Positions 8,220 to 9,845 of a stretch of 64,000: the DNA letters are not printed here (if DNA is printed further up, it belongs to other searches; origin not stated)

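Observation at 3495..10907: Minimal Qrc/alternative complex III-like operon flanked by two extra multiheme cytochromes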

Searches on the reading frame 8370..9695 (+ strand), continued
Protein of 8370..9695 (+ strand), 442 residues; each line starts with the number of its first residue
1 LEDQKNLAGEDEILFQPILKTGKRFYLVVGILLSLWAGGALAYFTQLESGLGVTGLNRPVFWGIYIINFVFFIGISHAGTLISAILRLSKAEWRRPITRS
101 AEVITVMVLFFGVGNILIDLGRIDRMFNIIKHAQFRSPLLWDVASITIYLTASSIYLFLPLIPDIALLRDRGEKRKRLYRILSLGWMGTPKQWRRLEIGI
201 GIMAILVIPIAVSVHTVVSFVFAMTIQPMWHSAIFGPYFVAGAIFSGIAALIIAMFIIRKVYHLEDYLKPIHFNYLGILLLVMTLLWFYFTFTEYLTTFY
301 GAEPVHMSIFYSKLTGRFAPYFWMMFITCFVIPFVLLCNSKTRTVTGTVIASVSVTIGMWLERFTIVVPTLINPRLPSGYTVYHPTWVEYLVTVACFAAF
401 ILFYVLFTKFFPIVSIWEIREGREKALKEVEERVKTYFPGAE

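Call 35: search_solved_structures(query=window:8370-9695:+, max_evalue=1e-9, show_alignments=5)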
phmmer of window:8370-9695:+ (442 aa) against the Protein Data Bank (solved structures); distinct sequences matched with E-value up to 1e-9: 5.
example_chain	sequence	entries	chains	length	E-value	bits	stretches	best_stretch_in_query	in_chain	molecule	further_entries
6f0k_C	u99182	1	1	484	6.3e-76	259.6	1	37-420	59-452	Polysulphide reductase NrfD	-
6btm_C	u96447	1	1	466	1.3e-70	242.1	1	23-420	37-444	Alternative Complex III subunit C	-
8k9e_C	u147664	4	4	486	8e-66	226.3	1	48-421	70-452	Polysulphide reductase NrfD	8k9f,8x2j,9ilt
6lod_C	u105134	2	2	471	3.3e-65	224.3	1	29-425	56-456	Polysulphide reductase NrfD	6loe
6f0k_F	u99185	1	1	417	1.2e-10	44.4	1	216-375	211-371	ActF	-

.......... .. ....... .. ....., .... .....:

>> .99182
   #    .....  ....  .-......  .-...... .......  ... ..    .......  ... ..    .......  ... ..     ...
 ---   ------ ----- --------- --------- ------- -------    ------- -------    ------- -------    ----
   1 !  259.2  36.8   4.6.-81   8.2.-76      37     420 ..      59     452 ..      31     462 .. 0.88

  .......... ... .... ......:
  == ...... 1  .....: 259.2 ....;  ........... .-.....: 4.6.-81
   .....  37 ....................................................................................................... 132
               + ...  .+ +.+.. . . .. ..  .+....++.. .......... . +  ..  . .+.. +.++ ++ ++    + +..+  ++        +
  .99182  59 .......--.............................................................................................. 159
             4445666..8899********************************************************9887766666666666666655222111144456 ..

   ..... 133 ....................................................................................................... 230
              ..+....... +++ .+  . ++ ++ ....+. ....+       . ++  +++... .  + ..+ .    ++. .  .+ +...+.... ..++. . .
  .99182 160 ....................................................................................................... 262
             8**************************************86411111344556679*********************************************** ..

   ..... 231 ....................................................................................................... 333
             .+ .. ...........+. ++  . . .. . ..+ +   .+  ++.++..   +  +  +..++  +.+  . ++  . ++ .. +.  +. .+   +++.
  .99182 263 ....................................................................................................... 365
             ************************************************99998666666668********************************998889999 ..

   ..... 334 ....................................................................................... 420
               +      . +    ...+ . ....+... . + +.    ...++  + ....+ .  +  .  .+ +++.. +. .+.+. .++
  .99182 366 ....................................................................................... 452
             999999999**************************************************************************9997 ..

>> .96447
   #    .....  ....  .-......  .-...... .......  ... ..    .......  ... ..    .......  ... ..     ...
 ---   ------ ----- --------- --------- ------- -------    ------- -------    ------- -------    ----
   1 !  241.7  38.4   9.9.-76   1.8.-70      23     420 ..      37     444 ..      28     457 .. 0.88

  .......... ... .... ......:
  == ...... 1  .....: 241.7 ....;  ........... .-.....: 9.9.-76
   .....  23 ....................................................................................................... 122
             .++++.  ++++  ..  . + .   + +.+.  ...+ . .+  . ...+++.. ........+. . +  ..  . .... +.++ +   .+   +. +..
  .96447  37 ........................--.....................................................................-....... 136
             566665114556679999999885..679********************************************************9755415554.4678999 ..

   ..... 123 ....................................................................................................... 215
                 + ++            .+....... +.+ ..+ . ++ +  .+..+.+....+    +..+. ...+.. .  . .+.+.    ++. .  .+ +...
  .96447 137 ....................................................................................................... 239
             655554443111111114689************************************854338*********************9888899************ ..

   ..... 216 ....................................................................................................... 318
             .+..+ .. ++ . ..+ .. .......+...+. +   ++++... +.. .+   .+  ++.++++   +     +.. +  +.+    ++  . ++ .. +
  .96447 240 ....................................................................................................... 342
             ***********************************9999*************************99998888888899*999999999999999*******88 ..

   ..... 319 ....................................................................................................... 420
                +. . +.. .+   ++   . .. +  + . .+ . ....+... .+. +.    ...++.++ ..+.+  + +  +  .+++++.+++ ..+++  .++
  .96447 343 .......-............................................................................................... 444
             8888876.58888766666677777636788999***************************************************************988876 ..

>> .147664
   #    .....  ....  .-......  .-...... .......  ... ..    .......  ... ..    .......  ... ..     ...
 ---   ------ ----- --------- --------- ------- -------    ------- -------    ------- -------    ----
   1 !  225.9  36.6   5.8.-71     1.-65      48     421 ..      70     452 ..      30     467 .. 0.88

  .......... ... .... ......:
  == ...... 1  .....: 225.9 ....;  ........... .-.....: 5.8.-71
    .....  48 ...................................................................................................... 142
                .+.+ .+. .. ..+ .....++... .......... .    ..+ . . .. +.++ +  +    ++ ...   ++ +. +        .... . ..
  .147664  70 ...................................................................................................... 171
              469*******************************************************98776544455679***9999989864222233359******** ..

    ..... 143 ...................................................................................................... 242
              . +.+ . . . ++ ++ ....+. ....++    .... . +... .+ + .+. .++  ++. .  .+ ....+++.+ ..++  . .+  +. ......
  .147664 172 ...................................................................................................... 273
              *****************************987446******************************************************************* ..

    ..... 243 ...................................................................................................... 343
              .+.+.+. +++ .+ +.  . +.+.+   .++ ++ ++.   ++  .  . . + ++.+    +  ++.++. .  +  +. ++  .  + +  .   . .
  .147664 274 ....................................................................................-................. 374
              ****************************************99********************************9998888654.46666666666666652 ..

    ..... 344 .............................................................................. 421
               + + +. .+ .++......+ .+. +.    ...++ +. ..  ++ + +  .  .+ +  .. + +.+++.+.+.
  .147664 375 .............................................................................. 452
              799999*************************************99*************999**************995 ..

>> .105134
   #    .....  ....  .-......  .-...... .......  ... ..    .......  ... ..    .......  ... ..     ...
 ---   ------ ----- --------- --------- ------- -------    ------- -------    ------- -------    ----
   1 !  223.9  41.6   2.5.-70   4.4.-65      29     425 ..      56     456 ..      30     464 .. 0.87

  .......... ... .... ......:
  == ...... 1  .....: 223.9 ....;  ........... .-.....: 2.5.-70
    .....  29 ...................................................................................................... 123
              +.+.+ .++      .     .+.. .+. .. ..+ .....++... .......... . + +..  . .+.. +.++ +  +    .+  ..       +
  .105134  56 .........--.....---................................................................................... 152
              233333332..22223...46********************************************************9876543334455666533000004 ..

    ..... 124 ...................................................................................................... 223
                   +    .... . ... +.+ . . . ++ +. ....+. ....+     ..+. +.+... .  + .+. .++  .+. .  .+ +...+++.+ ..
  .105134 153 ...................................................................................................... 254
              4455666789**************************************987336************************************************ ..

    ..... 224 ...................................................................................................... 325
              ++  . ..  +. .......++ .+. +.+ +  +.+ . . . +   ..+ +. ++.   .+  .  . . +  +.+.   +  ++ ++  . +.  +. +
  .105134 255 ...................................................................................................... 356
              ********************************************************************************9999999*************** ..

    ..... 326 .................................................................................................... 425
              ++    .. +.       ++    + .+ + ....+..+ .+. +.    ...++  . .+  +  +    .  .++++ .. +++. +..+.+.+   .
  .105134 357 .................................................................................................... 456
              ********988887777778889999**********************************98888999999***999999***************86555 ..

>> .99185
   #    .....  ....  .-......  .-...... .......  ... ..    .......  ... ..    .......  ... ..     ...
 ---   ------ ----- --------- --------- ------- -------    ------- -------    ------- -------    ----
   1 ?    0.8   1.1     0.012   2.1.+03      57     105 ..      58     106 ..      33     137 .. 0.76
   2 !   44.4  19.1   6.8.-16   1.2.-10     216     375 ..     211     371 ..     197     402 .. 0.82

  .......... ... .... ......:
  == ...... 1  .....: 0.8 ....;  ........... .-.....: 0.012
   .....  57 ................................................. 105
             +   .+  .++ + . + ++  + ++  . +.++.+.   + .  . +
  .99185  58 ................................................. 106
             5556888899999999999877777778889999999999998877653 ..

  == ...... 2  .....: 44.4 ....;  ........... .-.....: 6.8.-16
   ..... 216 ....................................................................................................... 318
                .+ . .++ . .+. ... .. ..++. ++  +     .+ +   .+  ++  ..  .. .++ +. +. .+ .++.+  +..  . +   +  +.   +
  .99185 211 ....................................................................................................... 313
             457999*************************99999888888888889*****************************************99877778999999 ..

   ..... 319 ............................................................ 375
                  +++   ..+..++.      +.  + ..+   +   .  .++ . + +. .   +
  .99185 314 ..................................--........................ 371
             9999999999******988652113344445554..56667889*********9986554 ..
